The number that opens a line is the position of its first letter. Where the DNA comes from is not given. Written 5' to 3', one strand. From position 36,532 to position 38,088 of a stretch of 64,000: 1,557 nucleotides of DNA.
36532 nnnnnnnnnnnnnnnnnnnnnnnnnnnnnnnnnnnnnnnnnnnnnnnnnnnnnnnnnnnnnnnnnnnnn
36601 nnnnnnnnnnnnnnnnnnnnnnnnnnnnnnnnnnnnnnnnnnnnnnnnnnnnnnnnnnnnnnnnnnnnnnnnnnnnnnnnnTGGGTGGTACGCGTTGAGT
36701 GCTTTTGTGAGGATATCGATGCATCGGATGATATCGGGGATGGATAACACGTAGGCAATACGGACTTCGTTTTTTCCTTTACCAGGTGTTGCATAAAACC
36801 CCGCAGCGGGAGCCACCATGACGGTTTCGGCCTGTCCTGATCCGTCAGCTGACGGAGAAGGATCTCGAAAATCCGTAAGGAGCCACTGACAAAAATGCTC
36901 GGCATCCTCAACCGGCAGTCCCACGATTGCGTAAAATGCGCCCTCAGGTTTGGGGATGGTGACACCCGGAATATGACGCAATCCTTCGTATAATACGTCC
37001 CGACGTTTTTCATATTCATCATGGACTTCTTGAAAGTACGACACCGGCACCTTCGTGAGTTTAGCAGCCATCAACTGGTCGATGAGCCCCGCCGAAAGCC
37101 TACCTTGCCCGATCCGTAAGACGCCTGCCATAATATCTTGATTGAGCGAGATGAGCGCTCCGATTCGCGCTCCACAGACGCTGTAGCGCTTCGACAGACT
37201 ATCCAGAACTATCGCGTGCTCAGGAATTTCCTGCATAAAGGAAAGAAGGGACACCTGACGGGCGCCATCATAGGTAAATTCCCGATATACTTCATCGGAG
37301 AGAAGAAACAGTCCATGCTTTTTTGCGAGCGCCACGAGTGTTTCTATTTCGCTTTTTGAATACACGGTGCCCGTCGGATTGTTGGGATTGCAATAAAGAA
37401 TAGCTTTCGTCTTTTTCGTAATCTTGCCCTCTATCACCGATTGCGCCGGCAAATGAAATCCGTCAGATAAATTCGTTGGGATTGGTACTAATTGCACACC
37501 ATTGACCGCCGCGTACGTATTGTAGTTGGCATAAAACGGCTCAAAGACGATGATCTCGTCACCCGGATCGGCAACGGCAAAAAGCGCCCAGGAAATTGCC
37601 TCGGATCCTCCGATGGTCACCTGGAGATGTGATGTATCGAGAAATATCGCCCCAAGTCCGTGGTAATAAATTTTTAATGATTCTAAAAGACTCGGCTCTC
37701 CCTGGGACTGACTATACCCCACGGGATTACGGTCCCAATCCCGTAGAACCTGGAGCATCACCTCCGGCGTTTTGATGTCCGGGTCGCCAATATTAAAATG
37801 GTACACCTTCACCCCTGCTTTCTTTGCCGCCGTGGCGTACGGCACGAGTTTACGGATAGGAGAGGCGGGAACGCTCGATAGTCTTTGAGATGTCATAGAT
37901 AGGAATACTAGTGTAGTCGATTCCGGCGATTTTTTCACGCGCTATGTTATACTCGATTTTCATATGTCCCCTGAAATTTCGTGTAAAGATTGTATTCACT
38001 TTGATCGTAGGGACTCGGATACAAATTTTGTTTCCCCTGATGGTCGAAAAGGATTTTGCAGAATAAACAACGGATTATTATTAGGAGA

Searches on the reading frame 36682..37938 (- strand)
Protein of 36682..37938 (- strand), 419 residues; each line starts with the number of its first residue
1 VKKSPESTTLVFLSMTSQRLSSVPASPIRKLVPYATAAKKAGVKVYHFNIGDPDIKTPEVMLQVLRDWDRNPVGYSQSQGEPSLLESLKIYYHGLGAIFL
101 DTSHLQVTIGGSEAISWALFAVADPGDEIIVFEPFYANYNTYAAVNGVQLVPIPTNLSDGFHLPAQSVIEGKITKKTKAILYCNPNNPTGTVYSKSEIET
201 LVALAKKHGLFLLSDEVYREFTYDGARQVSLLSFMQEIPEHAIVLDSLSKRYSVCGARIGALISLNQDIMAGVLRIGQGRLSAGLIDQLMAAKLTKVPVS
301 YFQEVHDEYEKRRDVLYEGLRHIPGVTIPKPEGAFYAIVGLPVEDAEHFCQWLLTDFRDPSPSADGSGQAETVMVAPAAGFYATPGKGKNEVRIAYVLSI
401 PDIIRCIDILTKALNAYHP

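Call 76: search_protein_families(library=pfam, proteins=[window:36682-37938:-], max_evalue=0.00001)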
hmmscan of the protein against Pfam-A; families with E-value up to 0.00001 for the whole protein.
window:36682-37938:- (419 aa): 2 families
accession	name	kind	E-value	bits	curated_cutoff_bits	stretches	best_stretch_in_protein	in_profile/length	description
PF00155.27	Aminotran_1_2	-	1.2e-52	179.7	19.7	1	45-356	3-325/361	Aminotransferase class I and II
PF01041.23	DegT_DnrJ_EryC1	-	1.2e-06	28.5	19.8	1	99-215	36-145/360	DegT/DnrJ/EryC1/StrS aminotransferase family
